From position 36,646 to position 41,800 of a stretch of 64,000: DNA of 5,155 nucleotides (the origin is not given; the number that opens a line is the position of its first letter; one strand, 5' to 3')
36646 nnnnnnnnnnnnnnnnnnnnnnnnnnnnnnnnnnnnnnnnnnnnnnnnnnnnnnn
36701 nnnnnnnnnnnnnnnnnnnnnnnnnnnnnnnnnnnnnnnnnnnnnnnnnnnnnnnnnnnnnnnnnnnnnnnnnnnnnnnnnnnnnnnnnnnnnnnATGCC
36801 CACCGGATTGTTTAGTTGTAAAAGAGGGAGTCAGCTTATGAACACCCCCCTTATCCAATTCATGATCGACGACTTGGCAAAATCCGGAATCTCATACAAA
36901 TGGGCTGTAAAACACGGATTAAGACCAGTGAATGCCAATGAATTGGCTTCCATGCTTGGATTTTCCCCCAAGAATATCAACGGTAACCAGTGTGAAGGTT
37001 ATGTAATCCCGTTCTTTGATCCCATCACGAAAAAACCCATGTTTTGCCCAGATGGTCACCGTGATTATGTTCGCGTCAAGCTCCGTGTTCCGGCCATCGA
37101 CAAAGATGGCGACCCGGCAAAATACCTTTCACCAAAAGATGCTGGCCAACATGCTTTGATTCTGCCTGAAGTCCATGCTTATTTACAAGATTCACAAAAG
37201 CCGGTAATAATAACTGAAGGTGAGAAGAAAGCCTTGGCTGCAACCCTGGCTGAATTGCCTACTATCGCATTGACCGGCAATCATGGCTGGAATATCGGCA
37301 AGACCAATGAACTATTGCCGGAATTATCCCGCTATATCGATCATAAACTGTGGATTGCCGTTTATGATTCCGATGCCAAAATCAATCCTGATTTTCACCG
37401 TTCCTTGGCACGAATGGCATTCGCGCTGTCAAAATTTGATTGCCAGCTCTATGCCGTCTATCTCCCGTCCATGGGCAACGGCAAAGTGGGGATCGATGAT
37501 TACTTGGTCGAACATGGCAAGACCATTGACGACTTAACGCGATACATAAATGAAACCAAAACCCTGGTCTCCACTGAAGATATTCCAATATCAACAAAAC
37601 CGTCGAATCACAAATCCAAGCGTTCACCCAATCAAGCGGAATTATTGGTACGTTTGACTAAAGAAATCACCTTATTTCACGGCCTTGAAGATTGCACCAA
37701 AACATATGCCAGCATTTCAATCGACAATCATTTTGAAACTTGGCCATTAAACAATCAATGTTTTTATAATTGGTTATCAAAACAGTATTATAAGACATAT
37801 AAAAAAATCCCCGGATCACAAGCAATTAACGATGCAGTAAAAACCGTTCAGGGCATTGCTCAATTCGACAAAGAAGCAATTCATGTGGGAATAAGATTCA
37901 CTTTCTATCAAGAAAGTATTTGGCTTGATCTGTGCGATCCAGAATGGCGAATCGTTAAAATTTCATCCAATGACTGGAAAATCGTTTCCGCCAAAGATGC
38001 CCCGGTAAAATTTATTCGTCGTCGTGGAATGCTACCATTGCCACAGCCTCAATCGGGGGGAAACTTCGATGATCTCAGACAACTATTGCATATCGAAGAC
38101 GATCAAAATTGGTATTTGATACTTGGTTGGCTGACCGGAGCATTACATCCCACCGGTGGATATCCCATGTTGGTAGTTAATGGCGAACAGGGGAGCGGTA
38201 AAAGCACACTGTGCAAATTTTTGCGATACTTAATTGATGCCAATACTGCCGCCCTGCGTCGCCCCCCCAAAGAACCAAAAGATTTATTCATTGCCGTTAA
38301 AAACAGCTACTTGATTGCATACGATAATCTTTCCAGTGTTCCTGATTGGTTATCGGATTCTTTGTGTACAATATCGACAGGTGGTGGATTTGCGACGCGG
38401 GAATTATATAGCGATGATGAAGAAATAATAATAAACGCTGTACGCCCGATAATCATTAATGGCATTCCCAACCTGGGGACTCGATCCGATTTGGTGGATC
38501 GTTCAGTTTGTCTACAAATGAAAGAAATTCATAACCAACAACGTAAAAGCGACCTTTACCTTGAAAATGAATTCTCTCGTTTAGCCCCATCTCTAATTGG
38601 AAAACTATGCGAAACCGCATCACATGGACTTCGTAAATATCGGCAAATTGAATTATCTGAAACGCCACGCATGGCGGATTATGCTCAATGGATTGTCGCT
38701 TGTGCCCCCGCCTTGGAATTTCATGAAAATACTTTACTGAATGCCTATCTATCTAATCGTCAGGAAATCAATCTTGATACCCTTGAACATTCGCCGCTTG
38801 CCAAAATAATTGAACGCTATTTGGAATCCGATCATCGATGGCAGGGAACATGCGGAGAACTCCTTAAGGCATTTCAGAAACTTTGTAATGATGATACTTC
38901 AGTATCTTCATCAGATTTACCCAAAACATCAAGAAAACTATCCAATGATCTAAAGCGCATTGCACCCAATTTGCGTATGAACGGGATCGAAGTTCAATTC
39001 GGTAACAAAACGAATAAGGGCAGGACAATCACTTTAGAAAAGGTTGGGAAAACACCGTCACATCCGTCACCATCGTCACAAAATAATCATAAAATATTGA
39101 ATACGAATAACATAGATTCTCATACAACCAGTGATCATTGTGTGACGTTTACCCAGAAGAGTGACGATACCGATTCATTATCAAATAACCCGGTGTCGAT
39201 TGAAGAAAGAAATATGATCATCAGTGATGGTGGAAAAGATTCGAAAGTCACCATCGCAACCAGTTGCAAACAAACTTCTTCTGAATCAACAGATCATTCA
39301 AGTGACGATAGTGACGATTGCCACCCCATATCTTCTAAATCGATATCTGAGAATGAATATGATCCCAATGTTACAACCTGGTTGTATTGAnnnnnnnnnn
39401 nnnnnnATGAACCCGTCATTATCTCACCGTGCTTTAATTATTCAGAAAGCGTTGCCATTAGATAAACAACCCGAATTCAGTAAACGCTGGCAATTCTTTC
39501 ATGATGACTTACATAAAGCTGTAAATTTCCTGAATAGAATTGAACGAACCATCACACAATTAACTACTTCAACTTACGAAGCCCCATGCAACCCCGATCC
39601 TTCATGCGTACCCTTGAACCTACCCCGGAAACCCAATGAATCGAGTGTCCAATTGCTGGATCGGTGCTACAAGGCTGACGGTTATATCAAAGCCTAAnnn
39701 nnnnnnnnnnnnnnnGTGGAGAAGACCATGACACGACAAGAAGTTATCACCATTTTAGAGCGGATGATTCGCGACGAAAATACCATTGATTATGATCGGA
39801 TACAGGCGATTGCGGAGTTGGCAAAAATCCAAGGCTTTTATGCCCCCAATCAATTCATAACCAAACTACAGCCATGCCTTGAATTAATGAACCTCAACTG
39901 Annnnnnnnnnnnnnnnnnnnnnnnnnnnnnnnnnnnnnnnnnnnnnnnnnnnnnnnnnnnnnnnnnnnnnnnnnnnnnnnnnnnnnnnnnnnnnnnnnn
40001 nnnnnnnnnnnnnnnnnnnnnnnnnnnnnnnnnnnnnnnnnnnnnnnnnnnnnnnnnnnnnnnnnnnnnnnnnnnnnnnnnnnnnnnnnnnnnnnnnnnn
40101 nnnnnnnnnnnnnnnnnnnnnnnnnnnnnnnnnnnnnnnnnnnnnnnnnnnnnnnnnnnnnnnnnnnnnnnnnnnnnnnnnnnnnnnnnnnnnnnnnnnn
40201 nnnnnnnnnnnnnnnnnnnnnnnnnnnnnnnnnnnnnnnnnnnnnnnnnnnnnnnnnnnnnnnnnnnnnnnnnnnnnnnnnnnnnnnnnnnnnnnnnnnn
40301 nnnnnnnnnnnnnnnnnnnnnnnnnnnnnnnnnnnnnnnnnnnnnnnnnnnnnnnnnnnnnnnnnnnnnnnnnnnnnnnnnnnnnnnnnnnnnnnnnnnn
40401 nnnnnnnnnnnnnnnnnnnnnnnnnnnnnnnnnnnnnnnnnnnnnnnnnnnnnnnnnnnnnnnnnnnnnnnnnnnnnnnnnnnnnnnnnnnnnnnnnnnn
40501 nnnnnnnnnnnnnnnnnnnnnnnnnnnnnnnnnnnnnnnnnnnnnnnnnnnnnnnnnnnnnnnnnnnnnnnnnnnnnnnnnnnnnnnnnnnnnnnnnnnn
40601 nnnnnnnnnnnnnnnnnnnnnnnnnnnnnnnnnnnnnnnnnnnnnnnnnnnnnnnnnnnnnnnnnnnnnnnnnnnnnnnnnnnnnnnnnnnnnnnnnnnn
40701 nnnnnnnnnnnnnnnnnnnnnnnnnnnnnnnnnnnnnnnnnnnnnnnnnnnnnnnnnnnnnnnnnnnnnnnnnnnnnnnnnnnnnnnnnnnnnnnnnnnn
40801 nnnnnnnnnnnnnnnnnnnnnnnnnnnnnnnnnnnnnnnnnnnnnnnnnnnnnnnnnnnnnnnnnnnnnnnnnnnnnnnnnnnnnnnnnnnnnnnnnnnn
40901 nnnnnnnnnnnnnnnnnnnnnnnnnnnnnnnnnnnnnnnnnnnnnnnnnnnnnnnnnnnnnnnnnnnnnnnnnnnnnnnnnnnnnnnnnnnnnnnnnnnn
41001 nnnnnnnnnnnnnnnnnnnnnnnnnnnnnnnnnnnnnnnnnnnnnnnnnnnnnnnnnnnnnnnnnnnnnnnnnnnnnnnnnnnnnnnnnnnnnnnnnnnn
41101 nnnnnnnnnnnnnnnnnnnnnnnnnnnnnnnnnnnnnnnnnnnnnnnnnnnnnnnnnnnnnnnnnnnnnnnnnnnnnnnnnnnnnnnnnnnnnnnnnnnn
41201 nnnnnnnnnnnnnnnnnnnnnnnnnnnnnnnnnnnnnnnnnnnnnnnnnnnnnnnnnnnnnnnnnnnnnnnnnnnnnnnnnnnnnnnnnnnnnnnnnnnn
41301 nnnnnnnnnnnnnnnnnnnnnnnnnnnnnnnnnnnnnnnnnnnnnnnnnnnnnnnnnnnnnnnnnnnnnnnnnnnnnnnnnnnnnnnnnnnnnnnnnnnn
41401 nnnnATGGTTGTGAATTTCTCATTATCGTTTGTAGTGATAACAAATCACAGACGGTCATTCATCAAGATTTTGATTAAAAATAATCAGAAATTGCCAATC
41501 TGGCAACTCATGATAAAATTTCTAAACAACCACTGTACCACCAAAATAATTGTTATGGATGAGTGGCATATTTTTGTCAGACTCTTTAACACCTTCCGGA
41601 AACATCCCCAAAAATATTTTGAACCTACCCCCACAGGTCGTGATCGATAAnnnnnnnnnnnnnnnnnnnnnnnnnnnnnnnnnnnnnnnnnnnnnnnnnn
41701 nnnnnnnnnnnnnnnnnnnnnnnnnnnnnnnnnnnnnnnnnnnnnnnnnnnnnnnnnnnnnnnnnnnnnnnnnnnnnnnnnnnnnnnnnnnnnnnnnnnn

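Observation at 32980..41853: About 8.8-kb PICI/satellite-like integrative element inserted in tRNA-Gln, bounded by perfect 52-bp direct repeats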

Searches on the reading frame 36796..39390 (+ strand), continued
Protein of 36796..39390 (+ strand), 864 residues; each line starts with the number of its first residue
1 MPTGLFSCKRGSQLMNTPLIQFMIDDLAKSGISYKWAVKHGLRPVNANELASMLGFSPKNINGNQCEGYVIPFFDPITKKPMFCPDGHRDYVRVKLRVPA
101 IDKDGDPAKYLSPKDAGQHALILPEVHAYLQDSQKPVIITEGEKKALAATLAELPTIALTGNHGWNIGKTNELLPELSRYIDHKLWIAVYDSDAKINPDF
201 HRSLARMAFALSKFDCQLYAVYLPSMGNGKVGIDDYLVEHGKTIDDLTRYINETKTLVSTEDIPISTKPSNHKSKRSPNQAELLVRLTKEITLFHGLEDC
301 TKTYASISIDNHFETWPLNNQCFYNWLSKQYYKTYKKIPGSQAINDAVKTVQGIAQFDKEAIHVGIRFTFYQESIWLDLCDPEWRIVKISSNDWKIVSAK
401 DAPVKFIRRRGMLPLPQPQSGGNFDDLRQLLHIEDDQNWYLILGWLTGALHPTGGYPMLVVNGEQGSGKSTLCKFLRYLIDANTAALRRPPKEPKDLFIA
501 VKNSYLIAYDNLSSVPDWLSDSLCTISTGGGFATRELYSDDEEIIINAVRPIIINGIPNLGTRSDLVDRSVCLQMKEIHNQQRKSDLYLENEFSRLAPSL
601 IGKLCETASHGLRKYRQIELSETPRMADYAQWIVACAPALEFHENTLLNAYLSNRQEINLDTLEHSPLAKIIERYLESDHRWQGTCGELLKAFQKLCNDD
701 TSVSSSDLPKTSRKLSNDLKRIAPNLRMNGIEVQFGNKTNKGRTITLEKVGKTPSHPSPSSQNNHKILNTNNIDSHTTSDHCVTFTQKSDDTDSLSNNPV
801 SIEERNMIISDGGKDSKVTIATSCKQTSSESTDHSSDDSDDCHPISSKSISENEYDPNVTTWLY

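Call 45: search_solved_structures(query=A1, max_evalue=10)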
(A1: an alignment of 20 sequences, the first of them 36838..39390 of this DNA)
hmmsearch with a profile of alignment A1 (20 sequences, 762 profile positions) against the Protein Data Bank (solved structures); distinct sequences matched with E-value up to 10: 14.
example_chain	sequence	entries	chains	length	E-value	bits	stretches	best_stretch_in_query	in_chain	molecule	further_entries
4q7k_A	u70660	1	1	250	0.027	15.9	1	415-445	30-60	ABC transporter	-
6qv0_A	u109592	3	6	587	0.075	14.4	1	415-445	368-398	ABC transporter, ATP-binding protein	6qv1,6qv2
3qf4_A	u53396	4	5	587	0.075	14.4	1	415-445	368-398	ABC transporter, ATP-binding protein | ABC transporter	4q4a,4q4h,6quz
4q4j_A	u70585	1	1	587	0.075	14.4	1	415-445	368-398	ABC transporter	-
8wd9_D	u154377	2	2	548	0.16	13.3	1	419-444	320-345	Probable dipeptide-transport ATP-binding protein ABC transporter DppD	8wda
8wdb_D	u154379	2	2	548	0.16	13.3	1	419-444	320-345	Probable dipeptide-transport ATP-binding protein ABC transporter DppD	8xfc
9kwi_A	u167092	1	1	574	1.1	10.5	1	420-459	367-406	ABC transporter, ATP-binding protein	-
8wcw_A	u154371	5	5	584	1.1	10.5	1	420-459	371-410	Transmembrane ATP-binding protein ABC transporter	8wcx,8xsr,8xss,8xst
9iqe_A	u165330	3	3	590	1.2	10.5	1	420-459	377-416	ABC transporter, ATP-binding protein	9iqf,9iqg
2ht6_A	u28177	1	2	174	1.3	10.3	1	419-470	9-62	GTP-binding protein GEM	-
8s80_A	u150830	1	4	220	1.9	9.8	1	68-204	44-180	S-layer protein sap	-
2yz2_A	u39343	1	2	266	2.1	9.6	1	419-445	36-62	Putative ABC transporter ATP-binding protein TM_0222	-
4zir_A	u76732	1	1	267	2.1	9.6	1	419-445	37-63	Energy-coupling factor transporter ATP-binding protein EcfA2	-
4hlu_A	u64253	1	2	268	2.1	9.6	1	419-445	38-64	Putative ABC transporter ATP-binding protein TM_0222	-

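Call 67: predict_structure(alignment_id=A1)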
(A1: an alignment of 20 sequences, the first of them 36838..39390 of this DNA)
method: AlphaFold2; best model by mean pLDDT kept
length: 850 residues; sequences in the alignment: 20
mean_pLDDT: 77.6   pTM: 0.58
mean pLDDT of the five models: 77.6, 76.8, 75.7, 70.2, 68.1
residues with pLDDT >= 90: 294; 70-90: 369; 50-70: 59; < 50: 128
segments of 3 or more residues with pLDDT < 50: 250-261, 522-527, 742-850
pLDDT, mean of each block of 10 residues (from residue 1): 80 91 90 84 73 81 78 77 79 79 81 87 88 90 75 65 80 84 75 83 87 74 78 81 73 40 82 93 88 84 92 94 93 95 93 94 92 96 93 90 94 93 95 91 91 91 94 84 87 87 85 77 50 83 75 86 89 94 97 97 87 92 94 93 86 86 86 90 76 83 85 86 72 77 38 33 26 28 30 25 26 28 30 32 33
secondary structure, 60 per line:
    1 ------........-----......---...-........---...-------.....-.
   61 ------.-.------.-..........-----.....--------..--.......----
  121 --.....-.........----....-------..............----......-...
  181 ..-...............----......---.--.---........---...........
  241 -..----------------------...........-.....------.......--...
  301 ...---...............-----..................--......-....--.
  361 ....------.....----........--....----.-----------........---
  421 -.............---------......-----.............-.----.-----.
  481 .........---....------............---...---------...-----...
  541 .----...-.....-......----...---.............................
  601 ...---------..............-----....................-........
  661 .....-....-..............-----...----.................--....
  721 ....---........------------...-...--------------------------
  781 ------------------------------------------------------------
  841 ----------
elements in order (helices of 4 or more, strands of 3 or more residues): H7-14 H20-25 E29-31 H33-40 E54-58 E78-87 E93-97 H110-116 E123-127 H129-137 E142-145 H153-166 E171-176 H178-182 H184-198 E203-208 H219-226 H230-240 H266-276 E278-282 E289-295 E298-303 H307-321 H327-344 E347-352 E354-357 E360-364 E371-375 E380-384 E390-393 H410-417 H422-434 E444-449 H455-467 H480-489 E493-496 H503-514 E518-520 E530-532 E538-541 H550-554 E556-561 H572-603 H613-626 H632-651 H653-665 E667-670 H672-685 H698-714 E717-724 E728-735

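Call 71: fold_search(model_id=the predicted structure, library=pdb)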
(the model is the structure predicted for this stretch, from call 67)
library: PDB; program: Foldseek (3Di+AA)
matches with E <= 10: 927; with E <= 0.001: 144
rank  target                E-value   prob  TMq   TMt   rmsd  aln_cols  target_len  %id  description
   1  8iqi_A                3.5e-09  1.00  0.31  0.29  13.0       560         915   12  Structure of Full-Length AsfvPrimPol in Complex-Form (released 2023-07-26)
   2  8iqi_C                3.7e-09  1.00  0.29  0.27  14.1       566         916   10  Structure of Full-Length AsfvPrimPol in Complex-Form (released 2023-07-26)
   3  5dgk_A                7.4e-09  1.00  0.30  0.43   9.3       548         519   11  SCCmec type IV Cch - active helicase (released 2016-08-24)
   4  9ivf_A                1.3e-08  1.00  0.28  0.35  10.9       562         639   12  Structure of Full-Length AsfvPrimPol with polyT DNA (released 2025-12-24)
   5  7ola_C                1.6e-08  1.00  0.31  0.55   7.7       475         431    9  Structure of Primase-Helicase in SaPI5 (released 2022-07-13)
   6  8iqi_F                2.1e-08  1.00  0.31  0.29  13.8       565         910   11  Structure of Full-Length AsfvPrimPol in Complex-Form (released 2023-07-26)
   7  8iqi_B                2.7e-08  1.00  0.29  0.27  13.7       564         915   11  Structure of Full-Length AsfvPrimPol in Complex-Form (released 2023-07-26)
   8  8wwa_E                5.9e-08  1.00  0.30  0.39  17.6       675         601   12  Structure of AMPPNP-Form AsfvPrimPol Hexamer (released 2025-04-30)
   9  8ww7_B                1.2e-07  1.00  0.29  0.28  13.9       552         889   12  Structure of AMPPNP-Form AsfvPrimPol Dodecamer (released 2025-04-30)
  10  8iqh_C                1.3e-07  1.00  0.28  0.27  13.8       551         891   10  Structure of Full-Length AsfvPrimPol in Apo-Form (released 2023-07-26)
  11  8ww7_D                1.5e-07  1.00  0.28  0.27  14.5       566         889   12  Structure of AMPPNP-Form AsfvPrimPol Dodecamer (released 2025-04-30)
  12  7ola_A                1.6e-07  1.00  0.27  0.46  12.3       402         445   10  Structure of Primase-Helicase in SaPI5 (released 2022-07-13)
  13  8ww7_F                1.6e-07  1.00  0.27  0.27  12.2       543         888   12  Structure of AMPPNP-Form AsfvPrimPol Dodecamer (released 2025-04-30)
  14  8ww6_E                1.6e-07  1.00  0.28  0.35  17.9       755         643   10  Structure of ATP-rs-Form AsfvPrimPol Hexamer (released 2025-04-30)
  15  8wwa_F                1.7e-07  1.00  0.29  0.38  12.9       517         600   11  Structure of AMPPNP-Form AsfvPrimPol Hexamer (released 2025-04-30)
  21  2au3                  2.8e-07  1.00  0.20  0.39  15.7       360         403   17  Crystal Structure of the Aquifex aeolicus primase (Zinc Binding and RNA Polymerase Domains) (released 2005-11-15)
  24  7ola_B                3.2e-07  1.00  0.29  0.50   7.2       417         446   10  Structure of Primase-Helicase in SaPI5 (released 2022-07-13)
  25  7ola_D                3.7e-07  1.00  0.27  0.55   7.4       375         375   10  Structure of Primase-Helicase in SaPI5 (released 2022-07-13)
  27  8tch_B                4.1e-07  1.00  0.24  0.35  13.3       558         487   12  Initiation of replication protein with helicase activity encoded by Pathogenicity Island SaPIBov1 (released 2024-07-03)
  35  7ola_E                7.5e-07  1.00  0.27  0.56   6.6       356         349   12  Structure of Primase-Helicase in SaPI5 (released 2022-07-13)
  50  8tch_A                2.1e-06  1.00  0.25  0.39  11.5       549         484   11  Initiation of replication protein with helicase activity encoded by Pathogenicity Island SaPIBov1 (released 2024-07-03)
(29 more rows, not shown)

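Call 99: search_protein_families(library=phrogs, proteins=[L115:12776-13828:+, L115:14171-14662:+, L115:14803-15492:-, L115:15496-16308:-, L115:8646-9650:+, L119:12767-13882:+, L119:14085-14672:-, L119:14712-15293:-, L081:12783-13703:+, L117:8632-9585:+], max_evalue=0.001)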
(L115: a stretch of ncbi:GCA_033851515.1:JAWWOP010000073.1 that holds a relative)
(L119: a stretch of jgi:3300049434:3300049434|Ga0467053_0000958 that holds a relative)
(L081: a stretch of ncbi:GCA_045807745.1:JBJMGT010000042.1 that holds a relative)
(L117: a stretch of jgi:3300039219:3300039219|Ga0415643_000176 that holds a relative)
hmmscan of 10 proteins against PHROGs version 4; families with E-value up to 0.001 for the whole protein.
L115:12776-13828:+ (350 aa): 0 families

L115:14171-14662:+ (163 aa): 0 families

L115:14803-15492:- (229 aa): 1 family
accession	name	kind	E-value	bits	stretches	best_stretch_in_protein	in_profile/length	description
phrog_21691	-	unknown function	1.4e-24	87.8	1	33-167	22-155/168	-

L115:15496-16308:- (270 aa): 1 family
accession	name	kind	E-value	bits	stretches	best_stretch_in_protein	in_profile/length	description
phrog_19868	-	unknown function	7.4e-38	131.4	1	31-266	6-235/239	-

L115:8646-9650:+ (334 aa): 0 families

L119:12767-13882:+ (371 aa): 0 families

L119:14085-14672:- (195 aa): 0 families

L119:14712-15293:- (193 aa): 0 families

L081:12783-13703:+ (306 aa): 0 families

L117:8632-9585:+ (317 aa): 0 families

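Call 100: search_dna_similar(query=window:36838-39390:+, collection=phages, mode=protein, max_evalue=0.00001, max_rows=12)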
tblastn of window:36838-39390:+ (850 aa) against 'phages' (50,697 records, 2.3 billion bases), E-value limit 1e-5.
Records with a match: 2; places in all: 2; records where one place covers at least 80% of the query: 0.
Best place of each record, by identity: <60% 2.
By first word of the organism name: Microbacterium 2.
By host as written in the record: Microbacterium paraoxydans NWU1 2.
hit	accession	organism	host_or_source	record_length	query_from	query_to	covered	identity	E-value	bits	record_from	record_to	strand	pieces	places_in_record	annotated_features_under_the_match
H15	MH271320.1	Microbacterium phage Zeta1847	Microbacterium paraoxydans NWU1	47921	147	739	70%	24.8%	7e-34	147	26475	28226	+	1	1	37: DNA helicase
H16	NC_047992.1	Microbacterium phage Zeta1847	Microbacterium paraoxydans NWU1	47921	147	739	70%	24.8%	7e-34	147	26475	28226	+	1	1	37: DNA primase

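Call 101: search_dna_similar(query=window:36838-39390:+, collection=plasmids, mode=protein, max_evalue=0.00001, max_rows=12)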
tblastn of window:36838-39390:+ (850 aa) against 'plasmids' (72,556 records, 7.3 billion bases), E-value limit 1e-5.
Records with a match: 29; places in all: 42; records where one place covers at least 80% of the query: 0.
Best place of each record, by identity: <60% 29.
By first word of the organism name: Streptomyces 21; Stanieria 3; Methylobacterium 2; Methanothrix 1; Candidatus 1; Actinacidiphila 1.
By predicted mobility (MOB-suite, as given by PLSDB): non-mobilizable 25; conjugative 2; mobilizable 2.
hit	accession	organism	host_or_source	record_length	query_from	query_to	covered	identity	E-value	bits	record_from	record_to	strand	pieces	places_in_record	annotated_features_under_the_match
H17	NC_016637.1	Methanothrix harundinacea 6Ac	-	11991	297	735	52%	38.6%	5e-93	328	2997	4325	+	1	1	hypothetical protein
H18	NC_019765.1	Stanieria cyanosphaera PCC 7437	-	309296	279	737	54%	36.7%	3e-81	294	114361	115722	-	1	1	hypothetical protein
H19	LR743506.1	Methylobacterium bullatum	-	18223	240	738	59%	33.4%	7e-80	290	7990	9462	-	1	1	hypothetical protein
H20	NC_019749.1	Stanieria cyanosphaera PCC 7437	-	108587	279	737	54%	35.1%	1e-77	283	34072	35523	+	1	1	hypothetical protein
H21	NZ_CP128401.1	Candidatus Chlorohelix allophototropha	Single colony of Candidatus Chlorohelix ...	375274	264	714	53%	35.0%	1e-66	250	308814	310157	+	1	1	hypothetical protein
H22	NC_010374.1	Methylobacterium sp. 4-46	-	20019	259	731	56%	30.6%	2e-63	240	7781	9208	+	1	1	hypothetical protein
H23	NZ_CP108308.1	Streptomyces sp. NBC_00015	-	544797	210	733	62%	26.8%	7e-37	158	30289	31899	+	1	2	hypothetical protein | bifunctional DNA primase/polymerase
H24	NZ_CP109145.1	Actinacidiphila glaucinigra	-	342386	255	736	57%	27.7%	6e-35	152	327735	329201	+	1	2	hypothetical protein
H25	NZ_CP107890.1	Streptomyces sp. NBC_00470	-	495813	256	733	56%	27.7%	2e-37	159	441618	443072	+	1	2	hypothetical protein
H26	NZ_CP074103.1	Streptomyces mirabilis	fresh creek bank soil, topsoil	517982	207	734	62%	24.9%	2e-32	144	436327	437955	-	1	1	hypothetical protein | bifunctional DNA primase/polymerase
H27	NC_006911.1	Streptomyces sp. F11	-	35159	313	739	50%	30.1%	2e-42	175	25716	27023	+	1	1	hypothetical protein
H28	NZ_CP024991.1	Streptomyces sp. AMCC400023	Potato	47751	313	739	50%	30.1%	4e-42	174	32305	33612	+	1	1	ATP-binding protein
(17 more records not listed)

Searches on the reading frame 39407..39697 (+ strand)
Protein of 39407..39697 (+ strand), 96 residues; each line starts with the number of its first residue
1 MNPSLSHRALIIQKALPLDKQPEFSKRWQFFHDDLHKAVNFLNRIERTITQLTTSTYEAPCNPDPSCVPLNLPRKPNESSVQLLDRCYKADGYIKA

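Call 66: search_protein_families(library=pfam, proteins=[window:39407-39697:+], max_evalue=1)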
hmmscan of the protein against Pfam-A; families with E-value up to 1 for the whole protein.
window:39407-39697:+ (96 aa): 1 family
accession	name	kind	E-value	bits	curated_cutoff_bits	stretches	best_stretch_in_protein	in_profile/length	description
PF03051.21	Peptidase_C1_2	-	0.046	13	22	1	20-51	87-118/438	Peptidase C1-like family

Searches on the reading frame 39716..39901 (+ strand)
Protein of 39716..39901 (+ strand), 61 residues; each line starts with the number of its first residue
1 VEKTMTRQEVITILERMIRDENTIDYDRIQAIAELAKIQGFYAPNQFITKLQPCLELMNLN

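Call 6: search_protein_families(library=pfam, proteins=[window:39716-39901:+], max_evalue=0.01)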
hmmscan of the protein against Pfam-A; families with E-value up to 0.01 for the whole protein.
window:39716-39901:+ (61 aa): 0 families

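Call 7: search_protein_families(library=phrogs, proteins=[window:39716-39901:+], max_evalue=0.01)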
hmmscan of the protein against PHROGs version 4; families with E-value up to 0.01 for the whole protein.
window:39716-39901:+ (61 aa): 1 family
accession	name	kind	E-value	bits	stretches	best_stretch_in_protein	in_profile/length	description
phrog_5334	-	head and packaging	0.004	18.3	1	2-46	80-119/162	terminase small subunit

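Call 9: search_protein_families(library=padloc, proteins=[window:39716-39901:+], max_evalue=0.01)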
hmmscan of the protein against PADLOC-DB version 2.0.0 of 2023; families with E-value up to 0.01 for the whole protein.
window:39716-39901:+ (61 aa): 0 families

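Call 66: search_protein_families(library=pfam, proteins=[window:39716-39901:+], max_evalue=1)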
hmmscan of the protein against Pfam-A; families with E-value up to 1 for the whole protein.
window:39716-39901:+ (61 aa): 0 families

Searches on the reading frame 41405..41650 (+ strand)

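Call 66: search_protein_families(library=pfam, proteins=[window:41405-41650:+], max_evalue=1)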
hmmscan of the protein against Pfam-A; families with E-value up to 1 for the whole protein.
window:41405-41650:+ (81 aa): 1 family
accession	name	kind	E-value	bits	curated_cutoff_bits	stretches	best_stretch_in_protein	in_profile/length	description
PF03556.21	Cullin_binding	-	0.0071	17.2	27.9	1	18-70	45-101/118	Cullin binding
